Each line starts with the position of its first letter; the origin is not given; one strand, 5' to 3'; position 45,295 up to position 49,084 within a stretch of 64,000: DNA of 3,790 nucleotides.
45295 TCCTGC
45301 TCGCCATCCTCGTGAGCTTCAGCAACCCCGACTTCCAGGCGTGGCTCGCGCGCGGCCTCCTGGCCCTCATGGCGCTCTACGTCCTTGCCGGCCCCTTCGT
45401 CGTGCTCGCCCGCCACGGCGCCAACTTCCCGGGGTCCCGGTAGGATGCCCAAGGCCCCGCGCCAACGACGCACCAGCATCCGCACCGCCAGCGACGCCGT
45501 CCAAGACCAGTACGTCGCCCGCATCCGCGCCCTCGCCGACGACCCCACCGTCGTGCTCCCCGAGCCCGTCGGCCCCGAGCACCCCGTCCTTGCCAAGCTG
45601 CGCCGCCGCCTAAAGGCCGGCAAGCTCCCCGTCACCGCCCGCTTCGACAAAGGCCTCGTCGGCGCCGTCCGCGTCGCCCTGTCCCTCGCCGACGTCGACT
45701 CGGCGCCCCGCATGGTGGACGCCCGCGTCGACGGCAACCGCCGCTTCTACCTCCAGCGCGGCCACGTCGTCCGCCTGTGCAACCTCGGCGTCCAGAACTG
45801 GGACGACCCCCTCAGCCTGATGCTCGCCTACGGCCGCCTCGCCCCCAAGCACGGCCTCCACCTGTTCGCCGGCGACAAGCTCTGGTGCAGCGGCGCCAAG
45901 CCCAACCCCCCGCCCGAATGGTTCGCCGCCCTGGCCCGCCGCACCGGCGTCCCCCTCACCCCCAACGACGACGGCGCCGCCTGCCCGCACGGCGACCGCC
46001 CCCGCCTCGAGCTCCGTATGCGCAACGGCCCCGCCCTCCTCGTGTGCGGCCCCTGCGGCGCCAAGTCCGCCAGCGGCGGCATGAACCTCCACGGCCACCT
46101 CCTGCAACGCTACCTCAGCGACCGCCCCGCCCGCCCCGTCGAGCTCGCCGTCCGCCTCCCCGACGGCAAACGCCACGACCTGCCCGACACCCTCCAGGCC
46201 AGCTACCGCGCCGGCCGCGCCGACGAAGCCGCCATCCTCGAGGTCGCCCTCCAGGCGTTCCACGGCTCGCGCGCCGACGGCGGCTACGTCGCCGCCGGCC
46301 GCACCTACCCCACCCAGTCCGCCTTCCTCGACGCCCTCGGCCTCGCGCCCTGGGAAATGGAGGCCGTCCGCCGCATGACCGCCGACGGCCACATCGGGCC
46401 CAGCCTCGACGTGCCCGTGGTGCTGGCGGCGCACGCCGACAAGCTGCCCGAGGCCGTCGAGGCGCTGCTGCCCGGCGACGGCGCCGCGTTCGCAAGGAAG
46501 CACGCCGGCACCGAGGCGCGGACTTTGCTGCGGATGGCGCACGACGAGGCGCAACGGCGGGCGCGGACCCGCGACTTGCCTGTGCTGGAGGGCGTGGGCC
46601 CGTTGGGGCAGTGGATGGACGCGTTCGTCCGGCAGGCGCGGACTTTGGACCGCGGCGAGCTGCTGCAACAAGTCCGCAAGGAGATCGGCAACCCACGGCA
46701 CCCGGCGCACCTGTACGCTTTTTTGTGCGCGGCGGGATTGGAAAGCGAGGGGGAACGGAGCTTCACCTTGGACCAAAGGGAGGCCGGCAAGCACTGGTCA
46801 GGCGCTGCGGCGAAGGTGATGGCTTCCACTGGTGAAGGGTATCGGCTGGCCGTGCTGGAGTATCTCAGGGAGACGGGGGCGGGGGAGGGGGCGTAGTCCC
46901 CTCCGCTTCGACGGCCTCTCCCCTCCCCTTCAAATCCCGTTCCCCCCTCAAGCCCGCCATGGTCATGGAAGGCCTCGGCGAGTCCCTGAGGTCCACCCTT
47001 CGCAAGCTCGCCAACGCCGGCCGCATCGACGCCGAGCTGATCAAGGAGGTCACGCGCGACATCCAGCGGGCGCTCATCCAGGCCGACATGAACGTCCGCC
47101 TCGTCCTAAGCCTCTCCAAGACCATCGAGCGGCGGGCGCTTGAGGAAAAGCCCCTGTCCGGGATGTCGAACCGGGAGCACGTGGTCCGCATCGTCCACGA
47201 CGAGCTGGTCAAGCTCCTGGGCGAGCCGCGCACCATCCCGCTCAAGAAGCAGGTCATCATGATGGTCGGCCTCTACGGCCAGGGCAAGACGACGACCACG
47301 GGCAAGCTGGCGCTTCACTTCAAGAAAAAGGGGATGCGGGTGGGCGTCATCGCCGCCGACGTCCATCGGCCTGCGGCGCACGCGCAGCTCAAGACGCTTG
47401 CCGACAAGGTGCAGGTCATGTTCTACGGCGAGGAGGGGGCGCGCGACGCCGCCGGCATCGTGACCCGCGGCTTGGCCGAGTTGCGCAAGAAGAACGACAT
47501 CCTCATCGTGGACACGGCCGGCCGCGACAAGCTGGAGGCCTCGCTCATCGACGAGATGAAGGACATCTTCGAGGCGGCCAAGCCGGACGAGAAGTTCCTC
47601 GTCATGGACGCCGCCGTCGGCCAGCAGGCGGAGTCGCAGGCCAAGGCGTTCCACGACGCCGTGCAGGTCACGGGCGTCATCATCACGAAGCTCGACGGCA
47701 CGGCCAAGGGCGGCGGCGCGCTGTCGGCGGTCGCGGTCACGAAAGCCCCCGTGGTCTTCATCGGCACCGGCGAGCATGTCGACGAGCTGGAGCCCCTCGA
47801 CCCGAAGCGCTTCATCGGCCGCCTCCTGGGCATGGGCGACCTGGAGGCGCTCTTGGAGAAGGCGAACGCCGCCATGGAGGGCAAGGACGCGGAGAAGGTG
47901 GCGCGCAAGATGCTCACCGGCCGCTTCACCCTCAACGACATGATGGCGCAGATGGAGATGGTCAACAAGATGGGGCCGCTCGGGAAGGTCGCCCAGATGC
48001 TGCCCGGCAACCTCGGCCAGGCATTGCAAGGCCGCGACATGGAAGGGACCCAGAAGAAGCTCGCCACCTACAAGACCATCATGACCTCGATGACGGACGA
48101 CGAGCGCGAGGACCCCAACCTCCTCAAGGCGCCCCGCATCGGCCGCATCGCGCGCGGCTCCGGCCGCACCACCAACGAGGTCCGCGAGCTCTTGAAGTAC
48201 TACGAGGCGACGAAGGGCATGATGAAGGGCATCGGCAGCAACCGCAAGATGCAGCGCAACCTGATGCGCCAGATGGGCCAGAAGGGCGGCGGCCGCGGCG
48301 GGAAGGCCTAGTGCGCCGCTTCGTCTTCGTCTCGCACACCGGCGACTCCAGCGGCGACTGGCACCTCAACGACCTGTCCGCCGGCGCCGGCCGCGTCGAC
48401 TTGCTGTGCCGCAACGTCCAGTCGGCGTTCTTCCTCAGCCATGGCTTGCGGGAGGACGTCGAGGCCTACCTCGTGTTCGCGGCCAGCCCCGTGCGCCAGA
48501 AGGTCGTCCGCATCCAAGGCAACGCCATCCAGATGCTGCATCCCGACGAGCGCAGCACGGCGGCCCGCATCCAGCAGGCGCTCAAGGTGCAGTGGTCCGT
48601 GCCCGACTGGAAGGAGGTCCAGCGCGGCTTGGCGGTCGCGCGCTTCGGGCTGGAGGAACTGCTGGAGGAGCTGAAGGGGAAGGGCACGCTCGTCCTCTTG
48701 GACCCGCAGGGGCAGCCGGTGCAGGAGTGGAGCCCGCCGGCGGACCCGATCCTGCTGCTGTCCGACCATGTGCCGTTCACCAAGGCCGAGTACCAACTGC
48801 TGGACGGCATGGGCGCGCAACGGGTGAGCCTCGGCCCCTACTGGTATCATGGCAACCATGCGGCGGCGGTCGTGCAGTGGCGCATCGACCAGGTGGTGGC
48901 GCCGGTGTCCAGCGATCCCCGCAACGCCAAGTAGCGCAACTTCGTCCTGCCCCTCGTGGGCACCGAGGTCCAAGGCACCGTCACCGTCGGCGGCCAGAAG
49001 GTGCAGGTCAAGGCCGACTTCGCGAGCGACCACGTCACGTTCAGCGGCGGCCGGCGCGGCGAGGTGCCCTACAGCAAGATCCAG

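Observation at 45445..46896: Cys-cluster protein of unknown function between the archaetidylserine genes and SRP54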

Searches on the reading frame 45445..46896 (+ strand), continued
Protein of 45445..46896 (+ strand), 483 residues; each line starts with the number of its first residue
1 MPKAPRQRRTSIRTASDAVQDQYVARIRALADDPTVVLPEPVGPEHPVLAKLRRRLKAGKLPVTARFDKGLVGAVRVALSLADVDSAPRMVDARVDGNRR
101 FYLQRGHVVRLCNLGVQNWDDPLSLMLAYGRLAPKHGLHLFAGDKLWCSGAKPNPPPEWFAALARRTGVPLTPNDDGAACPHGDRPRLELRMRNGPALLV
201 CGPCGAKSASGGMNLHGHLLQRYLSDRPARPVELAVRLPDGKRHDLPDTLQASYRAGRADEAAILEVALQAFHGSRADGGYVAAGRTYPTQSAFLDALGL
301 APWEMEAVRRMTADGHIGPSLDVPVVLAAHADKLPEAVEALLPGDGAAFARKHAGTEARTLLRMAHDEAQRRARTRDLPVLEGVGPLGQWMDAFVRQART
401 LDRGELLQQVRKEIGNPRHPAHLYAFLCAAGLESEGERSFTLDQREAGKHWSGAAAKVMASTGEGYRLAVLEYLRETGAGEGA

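Call 74: search_protein_families(library=pfam, proteins=[L033:4198-4998:+, L033:6506-8098:+, L033:8170-9636:+, L033:3268-4131:-, L033:2387-3271:-, L033:1434-2390:+, L033:9633-10919:-, L041:4072-4998:+], max_evalue=0.001)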
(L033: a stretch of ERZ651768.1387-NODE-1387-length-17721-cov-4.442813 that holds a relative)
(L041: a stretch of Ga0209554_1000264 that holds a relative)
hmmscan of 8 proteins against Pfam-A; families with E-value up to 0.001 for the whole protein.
L033:4198-4998:+ (266 aa): 2 families
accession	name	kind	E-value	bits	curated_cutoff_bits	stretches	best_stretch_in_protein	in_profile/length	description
PF20143.4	NAD_kinase_C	-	3.9e-35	120.8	23.7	1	126-250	1-125/126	ATP-NAD kinase C-terminal domain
PF01513.26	NAD_kinase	-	1.3e-11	45.4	25.5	1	50-105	73-130/130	ATP-NAD kinase N-terminal domain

L033:6506-8098:+ (530 aa): 2 families
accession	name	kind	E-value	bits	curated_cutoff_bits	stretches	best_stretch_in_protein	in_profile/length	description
PF13088.12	BNR_2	-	5.1e-07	29.8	31.4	1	204-389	19-208/277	BNR repeat-like domain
PF02012.26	BNR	-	9.5e-07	28.3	27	0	371-380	2-11/12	BNR/Asp-box repeat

L033:8170-9636:+ (488 aa): 0 families

L033:3268-4131:- (287 aa): 1 family
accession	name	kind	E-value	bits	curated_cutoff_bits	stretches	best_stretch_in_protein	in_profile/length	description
PF01261.30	AP_endonuc_2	-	4.9e-50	171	31.1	1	19-283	3-248/249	Xylose isomerase-like TIM barrel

L033:2387-3271:- (294 aa): 10 families
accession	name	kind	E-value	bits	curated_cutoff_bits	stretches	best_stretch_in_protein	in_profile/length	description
PF02475.24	TRM5-TYW2_MTfase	-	5.3e-29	101.7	28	1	96-243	1-143/164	TRM5/TYW2 methyltransferase domain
PF25133.1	TYW2_N_2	-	3e-13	50.1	27.7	1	27-93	13-78/79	TYW2 N-terminal domain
PF13847.12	Methyltransf_31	-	1.5e-10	41.3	27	1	142-247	6-120/145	Methyltransferase domain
PF05175.20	MTS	-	2.6e-08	34.1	23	1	141-208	33-102/170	Methyltransferase small domain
PF13649.12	Methyltransf_25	-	2.5e-07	31.7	27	1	143-200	1-57/97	Methyltransferase domain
PF02390.23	Methyltransf_4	-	3.2e-06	27.1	24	1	142-198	4-60/173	Putative methyltransferase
PF00107.32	ADH_zinc_N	-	6e-06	26.7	31.8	1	149-234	1-86/129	Zinc-binding dehydrogenase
PF09445.16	Methyltransf_15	-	6.6e-05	23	22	1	141-206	2-66/165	RNA cap guanine-N2 methyltransferase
PF00891.24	Methyltransf_2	-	0.00019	21.3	22.3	1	133-213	56-136/210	O-methyltransferase domain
PF02005.22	TRM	-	0.00034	20.4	27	1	142-231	52-147/376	N2,N2-dimethylguanosine tRNA methyltransferase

L033:1434-2390:+ (318 aa): 1 family
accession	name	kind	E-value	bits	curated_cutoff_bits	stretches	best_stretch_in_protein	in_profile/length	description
PF00072.30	Response_reg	-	6.1e-24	84.8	30.2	1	9-118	1-109/111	Response regulator receiver domain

L033:9633-10919:- (428 aa): 2 families
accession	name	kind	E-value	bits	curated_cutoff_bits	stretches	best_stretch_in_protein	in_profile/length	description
PF00152.25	tRNA-synt_2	-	5.1e-89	298.8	25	1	118-422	3-307/308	tRNA synthetases class II (D, K and N)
PF01336.31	tRNA_anti-codon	-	1e-12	48.2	27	1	21-98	3-75/75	OB-fold nucleic acid binding domain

L041:4072-4998:+ (308 aa): 2 families
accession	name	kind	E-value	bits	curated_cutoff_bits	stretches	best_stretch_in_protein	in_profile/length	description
PF20143.4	NAD_kinase_C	-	2.1e-32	111.9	23.7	1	168-292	1-125/126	ATP-NAD kinase C-terminal domain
PF01513.26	NAD_kinase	-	3.8e-10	40.6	25.5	1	87-144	68-127/130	ATP-NAD kinase N-terminal domain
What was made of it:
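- One operon partner is NAD kinase (call 74).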

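Call 78: search_protein_families(library=pfam, proteins=[P0173, P0147, P0156, P0102, P0111, P0133, P0140, P0117, P0172, P0042], max_evalue=0.01)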
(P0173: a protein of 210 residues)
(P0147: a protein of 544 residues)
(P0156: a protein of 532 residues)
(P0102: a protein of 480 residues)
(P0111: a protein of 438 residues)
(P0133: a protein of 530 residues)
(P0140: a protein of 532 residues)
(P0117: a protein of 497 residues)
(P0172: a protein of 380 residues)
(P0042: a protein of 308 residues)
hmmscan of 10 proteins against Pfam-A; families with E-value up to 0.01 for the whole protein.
P0173 (210 aa): 0 families

P0147 (544 aa): 0 families

P0156 (532 aa): 0 families

P0102 (480 aa): 0 families

P0111 (438 aa): 1 family
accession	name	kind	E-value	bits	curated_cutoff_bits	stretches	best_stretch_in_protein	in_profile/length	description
PF09891.15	DUF2118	-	0.0086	16.5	20.5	0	232-319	4-90/149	Uncharacterized protein conserved in archaea (DUF2118)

P0133 (530 aa): 0 families

P0140 (532 aa): 0 families

P0117 (497 aa): 0 families

P0172 (380 aa): 0 families

P0042 (308 aa): 0 families

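Call 81: find_related_loci(query=A1, collection=viral_contigs, flank=3000)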
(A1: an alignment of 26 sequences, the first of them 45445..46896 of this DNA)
Query A1 (483 aa) in viral_contigs; peptide patterns used: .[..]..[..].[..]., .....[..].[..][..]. (x = any residue, [..] = any of these).
19 stretches matched a pattern, but none encodes a relative of the query by tblastn (E <= 1e-3).
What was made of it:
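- No relative on viral contigs (call 81).
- Tried and rejected: No relative was found on viral contigs (call 81).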

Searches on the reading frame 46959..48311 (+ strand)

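Call 3: search_protein_families(library=pfam, proteins=[window:46959-48311:+], max_evalue=0.01)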
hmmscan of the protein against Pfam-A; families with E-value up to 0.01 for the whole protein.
window:46959-48311:+ (450 aa): 11 families
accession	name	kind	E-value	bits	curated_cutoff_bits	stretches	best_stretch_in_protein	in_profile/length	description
PF00448.28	SRP54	-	2.5e-68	230.1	22.7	1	98-291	2-196/196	SRP54-type protein, GTPase domain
PF02978.25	SRP_SPB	-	7.1e-30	103.7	27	1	322-422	1-91/91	Signal peptide binding domain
PF02881.24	SRP54_N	-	2.9e-16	59.9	22.4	1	6-83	1-75/75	SRP54-type protein, helical bundle domain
PF01656.29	CbiA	-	3.9e-06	27.3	25.4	1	107-251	9-89/125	CobQ/CobB/MinD/ParA nucleotide binding domain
PF10609.15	ParA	-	4.7e-05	23.4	27.1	1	96-148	3-55/246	NUBPL iron-transfer P-loop NTPase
PF03308.22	MeaB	-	5.1e-05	22.8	23.1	1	96-140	32-76/273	Methylmalonyl Co-A mutase-associated GTPase MeaB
PF02492.25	cobW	-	0.0008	19.5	20.7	1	99-248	2-156/180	CobW/HypB/UreG, nucleotide-binding domain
PF03205.20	MobB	-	0.0014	19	26.6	1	99-139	1-41/133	Molybdopterin guanine dinucleotide synthesis protein B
PF20720.3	nSTAND3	-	0.0014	18.8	27.2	0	96-136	16-55/155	Novel STAND NTPase 3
PF13604.12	AAA_30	-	0.0039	17.4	27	1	97-189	18-99/191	AAA domain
PF13401.12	AAA_22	-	0.0051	17.6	27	0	97-206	5-110/130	AAA domain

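Call 4: search_protein_families(library=ncbifam, proteins=[window:46959-48311:+], max_evalue=0.01)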
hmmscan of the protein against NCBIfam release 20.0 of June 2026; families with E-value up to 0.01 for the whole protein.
window:46959-48311:+ (450 aa): 22 families
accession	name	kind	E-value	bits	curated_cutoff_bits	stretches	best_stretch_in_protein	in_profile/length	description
TIGR01425.1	SRP54_euk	equivalog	2e-124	415.7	576.25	1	2-417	1-424/428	signal recognition particle protein SRP54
TIGR00959.1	ffh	equivalog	2.3e-123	412.2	473.2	1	4-423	2-427/428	signal recognition particle protein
TIGR00064.1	ftsY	equivalog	6.2e-60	202.8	260.7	1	29-290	4-279/279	signal recognition particle-docking protein FtsY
TIGR03499.1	FlhF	equivalog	8.6e-20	71.9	174.15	1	8-188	118-286/286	flagellar biosynthesis GTPase FlhF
NF005230.0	PRK06731.1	equivalog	9.2e-19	67.7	553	1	93-275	82-262/281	flagellar biosynthesis regulator FlhF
NF011312.0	PRK14723.1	equivalog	5.8e-16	58.2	951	1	98-331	186-420/768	flagellar biosynthesis regulator FlhF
NF009366.0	PRK12723.1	equivalog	1.5e-14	53.9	585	1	35-288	114-366/388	flagellar biosynthesis regulator FlhF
NF009367.0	PRK12724.1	equivalog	4.5e-14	52.1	718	1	96-272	222-396/433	flagellar biosynthesis regulator FlhF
NF011311.0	PRK14722.1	equivalog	8.8e-14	51.3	777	1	98-285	138-331/374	flagellar biosynthesis regulator FlhF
NF009368.0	PRK12726.1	equivalog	4.1e-13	49.2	832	1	97-276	206-383/407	flagellar biosynthesis regulator FlhF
NF011310.0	PRK14721.1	equivalog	1e-11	44.8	725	1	75-276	171-367/423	flagellar biosynthesis regulator FlhF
NF011056.0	PRK14489.1-1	equivalog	2.4e-05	23.6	379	1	47-137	151-243/363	bifunctional molybdenum cofactor guanylyltransferase MobA/molybdopterin-guanine dinucleotide biosynthesis adaptor protein MobB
NF041136.1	MrpORP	equivalog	4.2e-05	23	450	1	95-143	4-52/365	iron-sulfur cluster carrier protein MrpORP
TIGR00750.1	lao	equivalog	5.5e-05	22.4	240.75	1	97-155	34-90/300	methylmalonyl Co-A mutase-associated GTPase MeaB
NF041546.1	ParA_partition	equivalog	0.00014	21.5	180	1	107-192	10-90/203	ParA family partition ATPase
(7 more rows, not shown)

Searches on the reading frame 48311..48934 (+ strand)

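Call 3: search_protein_families(library=pfam, proteins=[window:48311-48934:+], max_evalue=0.01)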
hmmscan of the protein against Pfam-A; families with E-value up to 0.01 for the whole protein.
window:48311-48934:+ (207 aa): 1 family
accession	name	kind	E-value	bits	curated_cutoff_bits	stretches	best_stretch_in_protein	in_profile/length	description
PF04013.17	Methyltrn_RNA_2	-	3.2e-49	167.8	25.5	1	1-194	1-195/198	Putative SAM-dependent RNA methyltransferase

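Call 4: search_protein_families(library=ncbifam, proteins=[window:48311-48934:+], max_evalue=0.01)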
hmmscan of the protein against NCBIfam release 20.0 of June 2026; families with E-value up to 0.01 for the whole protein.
window:48311-48934:+ (207 aa): 1 family
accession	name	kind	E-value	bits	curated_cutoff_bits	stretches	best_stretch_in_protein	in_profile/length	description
NF002560.0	PRK02135.1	equivalog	3.1e-57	193.3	183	1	1-194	1-196/200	tRNA (pseudouridine(54)-N(1))-methyltransferase TrmY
